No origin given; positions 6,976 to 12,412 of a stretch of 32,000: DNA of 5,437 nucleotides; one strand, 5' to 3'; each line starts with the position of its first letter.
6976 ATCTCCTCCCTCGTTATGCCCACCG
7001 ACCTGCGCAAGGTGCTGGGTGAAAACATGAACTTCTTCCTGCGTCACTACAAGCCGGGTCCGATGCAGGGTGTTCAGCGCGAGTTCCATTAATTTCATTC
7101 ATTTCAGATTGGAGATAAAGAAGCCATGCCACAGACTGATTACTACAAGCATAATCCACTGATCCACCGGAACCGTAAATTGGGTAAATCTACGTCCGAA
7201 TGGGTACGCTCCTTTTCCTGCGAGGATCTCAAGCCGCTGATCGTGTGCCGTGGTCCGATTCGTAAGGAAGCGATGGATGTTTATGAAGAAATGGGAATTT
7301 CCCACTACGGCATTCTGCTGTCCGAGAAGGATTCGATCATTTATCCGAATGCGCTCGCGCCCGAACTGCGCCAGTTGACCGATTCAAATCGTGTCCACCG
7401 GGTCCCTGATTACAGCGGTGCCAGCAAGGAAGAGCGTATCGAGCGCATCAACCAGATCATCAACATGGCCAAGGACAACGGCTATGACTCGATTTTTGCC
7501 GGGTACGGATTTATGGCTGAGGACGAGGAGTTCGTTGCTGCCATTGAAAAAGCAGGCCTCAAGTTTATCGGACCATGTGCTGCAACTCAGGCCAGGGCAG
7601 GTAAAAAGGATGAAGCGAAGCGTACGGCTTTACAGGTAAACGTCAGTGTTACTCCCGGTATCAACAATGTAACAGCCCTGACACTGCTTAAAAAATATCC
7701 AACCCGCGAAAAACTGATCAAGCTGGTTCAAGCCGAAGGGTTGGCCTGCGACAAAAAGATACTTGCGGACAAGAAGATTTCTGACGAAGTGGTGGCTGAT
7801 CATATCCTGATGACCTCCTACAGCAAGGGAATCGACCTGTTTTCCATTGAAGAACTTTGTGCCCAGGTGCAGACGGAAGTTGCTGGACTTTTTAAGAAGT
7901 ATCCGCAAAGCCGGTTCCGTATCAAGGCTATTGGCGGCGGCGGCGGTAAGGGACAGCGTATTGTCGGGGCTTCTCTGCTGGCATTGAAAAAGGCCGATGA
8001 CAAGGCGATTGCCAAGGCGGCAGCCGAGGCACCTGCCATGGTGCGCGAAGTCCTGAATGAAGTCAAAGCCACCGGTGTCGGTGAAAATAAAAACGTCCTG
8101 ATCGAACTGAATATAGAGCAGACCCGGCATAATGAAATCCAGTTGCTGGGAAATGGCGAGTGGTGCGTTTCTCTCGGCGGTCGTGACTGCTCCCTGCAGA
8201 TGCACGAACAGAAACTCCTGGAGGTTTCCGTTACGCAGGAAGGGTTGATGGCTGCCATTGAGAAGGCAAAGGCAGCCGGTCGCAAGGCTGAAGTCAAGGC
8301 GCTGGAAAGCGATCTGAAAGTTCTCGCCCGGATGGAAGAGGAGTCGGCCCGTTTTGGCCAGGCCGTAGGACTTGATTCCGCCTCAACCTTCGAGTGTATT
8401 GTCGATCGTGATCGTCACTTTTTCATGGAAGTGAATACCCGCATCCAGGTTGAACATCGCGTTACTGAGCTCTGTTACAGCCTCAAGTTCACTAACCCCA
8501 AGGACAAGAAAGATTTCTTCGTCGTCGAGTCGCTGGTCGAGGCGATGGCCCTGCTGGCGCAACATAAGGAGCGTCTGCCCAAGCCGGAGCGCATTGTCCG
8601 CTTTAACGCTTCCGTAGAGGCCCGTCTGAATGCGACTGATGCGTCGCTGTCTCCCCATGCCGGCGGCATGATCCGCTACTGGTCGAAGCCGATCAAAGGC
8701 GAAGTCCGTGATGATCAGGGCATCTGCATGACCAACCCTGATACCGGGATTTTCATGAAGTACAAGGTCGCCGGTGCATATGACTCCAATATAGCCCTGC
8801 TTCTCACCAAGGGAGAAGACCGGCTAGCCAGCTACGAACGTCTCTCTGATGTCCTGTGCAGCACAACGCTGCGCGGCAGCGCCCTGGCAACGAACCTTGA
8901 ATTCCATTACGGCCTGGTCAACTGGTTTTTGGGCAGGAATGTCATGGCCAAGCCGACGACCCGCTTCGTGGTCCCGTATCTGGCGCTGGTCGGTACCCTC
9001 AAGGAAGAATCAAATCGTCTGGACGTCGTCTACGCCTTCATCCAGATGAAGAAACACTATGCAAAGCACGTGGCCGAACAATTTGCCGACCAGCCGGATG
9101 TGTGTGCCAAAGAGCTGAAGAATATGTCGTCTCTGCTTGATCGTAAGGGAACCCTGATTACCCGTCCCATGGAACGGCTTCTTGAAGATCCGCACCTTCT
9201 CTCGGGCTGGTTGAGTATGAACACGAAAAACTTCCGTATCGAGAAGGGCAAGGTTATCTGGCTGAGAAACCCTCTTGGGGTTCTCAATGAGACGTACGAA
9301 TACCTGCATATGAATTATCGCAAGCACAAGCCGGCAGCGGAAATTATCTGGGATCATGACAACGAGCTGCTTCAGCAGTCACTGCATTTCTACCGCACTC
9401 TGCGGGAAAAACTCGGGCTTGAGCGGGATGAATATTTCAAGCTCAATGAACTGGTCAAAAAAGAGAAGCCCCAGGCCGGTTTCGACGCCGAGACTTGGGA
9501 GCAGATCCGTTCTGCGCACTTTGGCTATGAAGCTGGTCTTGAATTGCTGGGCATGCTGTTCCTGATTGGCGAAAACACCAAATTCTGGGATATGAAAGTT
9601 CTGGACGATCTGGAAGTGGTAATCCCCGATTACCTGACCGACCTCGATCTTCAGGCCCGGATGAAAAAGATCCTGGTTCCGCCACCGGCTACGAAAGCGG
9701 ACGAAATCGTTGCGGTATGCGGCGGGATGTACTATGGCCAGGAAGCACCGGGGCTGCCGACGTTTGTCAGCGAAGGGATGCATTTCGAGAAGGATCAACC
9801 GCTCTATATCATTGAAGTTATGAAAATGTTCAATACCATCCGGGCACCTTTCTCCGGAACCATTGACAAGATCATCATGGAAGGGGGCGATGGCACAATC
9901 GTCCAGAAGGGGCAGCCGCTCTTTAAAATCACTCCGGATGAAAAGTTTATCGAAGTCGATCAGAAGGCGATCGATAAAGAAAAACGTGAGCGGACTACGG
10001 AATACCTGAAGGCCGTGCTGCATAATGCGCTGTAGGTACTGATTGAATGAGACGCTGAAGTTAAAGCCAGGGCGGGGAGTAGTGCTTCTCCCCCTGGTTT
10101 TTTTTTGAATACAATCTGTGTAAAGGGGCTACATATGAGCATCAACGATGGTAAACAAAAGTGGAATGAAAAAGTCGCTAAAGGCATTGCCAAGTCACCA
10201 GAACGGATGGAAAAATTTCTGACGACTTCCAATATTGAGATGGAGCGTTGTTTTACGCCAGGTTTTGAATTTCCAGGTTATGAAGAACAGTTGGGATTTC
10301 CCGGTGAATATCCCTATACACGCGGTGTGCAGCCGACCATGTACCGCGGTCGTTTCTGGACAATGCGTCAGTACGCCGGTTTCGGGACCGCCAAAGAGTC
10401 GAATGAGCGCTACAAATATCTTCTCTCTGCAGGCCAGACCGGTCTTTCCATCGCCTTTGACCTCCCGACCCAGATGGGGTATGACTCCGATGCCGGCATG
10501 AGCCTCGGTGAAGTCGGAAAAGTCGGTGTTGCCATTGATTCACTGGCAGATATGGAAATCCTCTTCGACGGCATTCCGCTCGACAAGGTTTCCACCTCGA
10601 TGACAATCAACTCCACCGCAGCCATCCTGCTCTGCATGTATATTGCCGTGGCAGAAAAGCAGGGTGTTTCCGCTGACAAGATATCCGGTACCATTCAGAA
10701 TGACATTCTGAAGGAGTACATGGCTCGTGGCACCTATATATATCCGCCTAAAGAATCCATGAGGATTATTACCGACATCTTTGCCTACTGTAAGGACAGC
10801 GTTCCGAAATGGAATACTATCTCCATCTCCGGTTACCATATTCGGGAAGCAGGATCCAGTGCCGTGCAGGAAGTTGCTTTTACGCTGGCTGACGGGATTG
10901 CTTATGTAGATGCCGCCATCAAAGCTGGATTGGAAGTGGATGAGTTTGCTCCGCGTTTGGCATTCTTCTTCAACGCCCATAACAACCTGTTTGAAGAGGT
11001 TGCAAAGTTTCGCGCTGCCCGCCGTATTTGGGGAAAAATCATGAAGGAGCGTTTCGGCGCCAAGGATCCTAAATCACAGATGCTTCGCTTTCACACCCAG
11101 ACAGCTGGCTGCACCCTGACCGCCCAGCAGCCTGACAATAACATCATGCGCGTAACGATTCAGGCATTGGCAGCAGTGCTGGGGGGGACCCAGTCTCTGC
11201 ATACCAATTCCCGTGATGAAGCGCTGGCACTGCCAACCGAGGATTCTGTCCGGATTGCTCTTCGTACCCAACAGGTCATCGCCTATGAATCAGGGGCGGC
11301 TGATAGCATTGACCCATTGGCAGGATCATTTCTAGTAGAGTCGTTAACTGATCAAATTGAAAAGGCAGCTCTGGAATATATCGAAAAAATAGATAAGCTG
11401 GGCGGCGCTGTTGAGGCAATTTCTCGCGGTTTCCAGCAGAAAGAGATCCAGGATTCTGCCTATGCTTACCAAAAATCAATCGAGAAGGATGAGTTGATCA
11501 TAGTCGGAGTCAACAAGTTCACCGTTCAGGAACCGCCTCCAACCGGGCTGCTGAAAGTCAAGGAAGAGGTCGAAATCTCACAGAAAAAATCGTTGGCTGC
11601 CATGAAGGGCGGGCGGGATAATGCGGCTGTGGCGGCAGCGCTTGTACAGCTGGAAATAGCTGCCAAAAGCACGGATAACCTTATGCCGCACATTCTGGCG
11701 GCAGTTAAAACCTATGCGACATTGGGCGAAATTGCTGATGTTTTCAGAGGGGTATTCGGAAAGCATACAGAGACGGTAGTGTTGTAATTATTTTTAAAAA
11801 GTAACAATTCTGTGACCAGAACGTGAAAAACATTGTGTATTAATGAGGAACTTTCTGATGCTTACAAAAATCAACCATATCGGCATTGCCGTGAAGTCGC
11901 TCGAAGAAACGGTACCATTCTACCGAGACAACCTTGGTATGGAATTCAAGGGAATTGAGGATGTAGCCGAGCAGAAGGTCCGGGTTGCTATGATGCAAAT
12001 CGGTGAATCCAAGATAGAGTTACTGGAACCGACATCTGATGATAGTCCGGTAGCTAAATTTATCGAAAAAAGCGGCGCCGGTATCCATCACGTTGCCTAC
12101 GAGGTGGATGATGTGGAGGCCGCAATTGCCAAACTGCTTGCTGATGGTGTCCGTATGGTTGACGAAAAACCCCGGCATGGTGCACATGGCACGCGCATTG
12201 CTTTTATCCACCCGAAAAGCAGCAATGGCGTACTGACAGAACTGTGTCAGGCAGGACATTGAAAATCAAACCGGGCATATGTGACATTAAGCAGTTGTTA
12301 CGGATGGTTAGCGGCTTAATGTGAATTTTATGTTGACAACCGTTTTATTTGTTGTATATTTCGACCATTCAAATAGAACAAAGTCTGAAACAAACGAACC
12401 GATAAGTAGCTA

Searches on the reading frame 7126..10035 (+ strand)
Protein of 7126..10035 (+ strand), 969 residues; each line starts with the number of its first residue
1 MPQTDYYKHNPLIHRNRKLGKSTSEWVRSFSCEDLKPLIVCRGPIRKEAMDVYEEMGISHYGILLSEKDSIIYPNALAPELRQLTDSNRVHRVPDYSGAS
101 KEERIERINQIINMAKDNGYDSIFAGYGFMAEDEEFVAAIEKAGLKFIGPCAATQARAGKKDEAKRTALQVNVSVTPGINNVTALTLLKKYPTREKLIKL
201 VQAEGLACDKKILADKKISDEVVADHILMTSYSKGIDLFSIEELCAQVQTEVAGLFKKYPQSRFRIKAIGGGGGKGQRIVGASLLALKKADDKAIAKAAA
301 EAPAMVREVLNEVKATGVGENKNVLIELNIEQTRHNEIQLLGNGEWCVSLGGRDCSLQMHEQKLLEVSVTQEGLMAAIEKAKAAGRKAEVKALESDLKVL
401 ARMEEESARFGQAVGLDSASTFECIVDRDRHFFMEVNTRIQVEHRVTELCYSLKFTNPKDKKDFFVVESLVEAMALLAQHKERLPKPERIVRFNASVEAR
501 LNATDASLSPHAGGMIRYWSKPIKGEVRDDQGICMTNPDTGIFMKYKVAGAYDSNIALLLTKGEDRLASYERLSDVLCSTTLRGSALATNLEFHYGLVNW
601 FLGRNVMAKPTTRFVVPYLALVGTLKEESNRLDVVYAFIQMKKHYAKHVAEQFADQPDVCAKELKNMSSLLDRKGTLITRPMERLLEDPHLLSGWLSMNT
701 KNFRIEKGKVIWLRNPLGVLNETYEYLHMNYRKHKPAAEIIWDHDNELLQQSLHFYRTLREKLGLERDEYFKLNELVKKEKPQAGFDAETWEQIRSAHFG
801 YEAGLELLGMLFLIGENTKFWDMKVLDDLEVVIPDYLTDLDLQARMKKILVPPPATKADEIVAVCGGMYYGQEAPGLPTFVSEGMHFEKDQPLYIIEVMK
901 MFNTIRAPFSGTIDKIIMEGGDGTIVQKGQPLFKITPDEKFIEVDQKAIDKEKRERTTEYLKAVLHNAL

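Call 53: search_protein_families(library=pfam, proteins=[window:7126-10035:+])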
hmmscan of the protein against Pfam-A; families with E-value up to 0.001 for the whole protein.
window:7126-10035:+ (969 aa): 5 families
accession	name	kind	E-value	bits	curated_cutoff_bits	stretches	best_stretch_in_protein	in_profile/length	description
PF02786.22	CPSase_L_D2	-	4.4e-14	52.9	19.8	2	401-448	139-188/211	Carbamoyl-phosphate synthase L chain, ATP binding domain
PF00364.28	Biotin_lipoyl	-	4e-13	49.4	22.1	1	876-935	16-73/73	Biotin-requiring enzyme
PF00289.28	Biotin_carb_N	-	3.2e-12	47.3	25.5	1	98-152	53-107/110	Biotin carboxylase, N-terminal domain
PF02785.25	Biotin_carb_C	-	7.1e-08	33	32.4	1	498-598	1-91/108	Biotin carboxylase C-terminal domain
PF13437.12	HlyD_3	-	0.0005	21.2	22.2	0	904-942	1-37/106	HlyD family secretion protein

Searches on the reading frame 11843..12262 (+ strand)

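Call 53: search_protein_families(library=pfam, proteins=[window:11843-12262:+])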
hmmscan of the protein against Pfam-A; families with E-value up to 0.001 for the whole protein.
window:11843-12262:+ (139 aa): 3 families
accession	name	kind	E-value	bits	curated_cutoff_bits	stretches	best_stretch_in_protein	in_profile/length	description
PF13669.12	Glyoxalase_4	-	1.8e-28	99.4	27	1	11-121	1-109/109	Glyoxalase/Bleomycin resistance protein/Dioxygenase superfamily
PF00903.31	Glyoxalase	-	1.2e-23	84.2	20.6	1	9-133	1-120/121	Glyoxalase/Bleomycin resistance protein/Dioxygenase superfamily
PF13468.12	Glyoxalase_3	-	4.9e-08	33.7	25.1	1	11-137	2-137/176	Glyoxalase-like domain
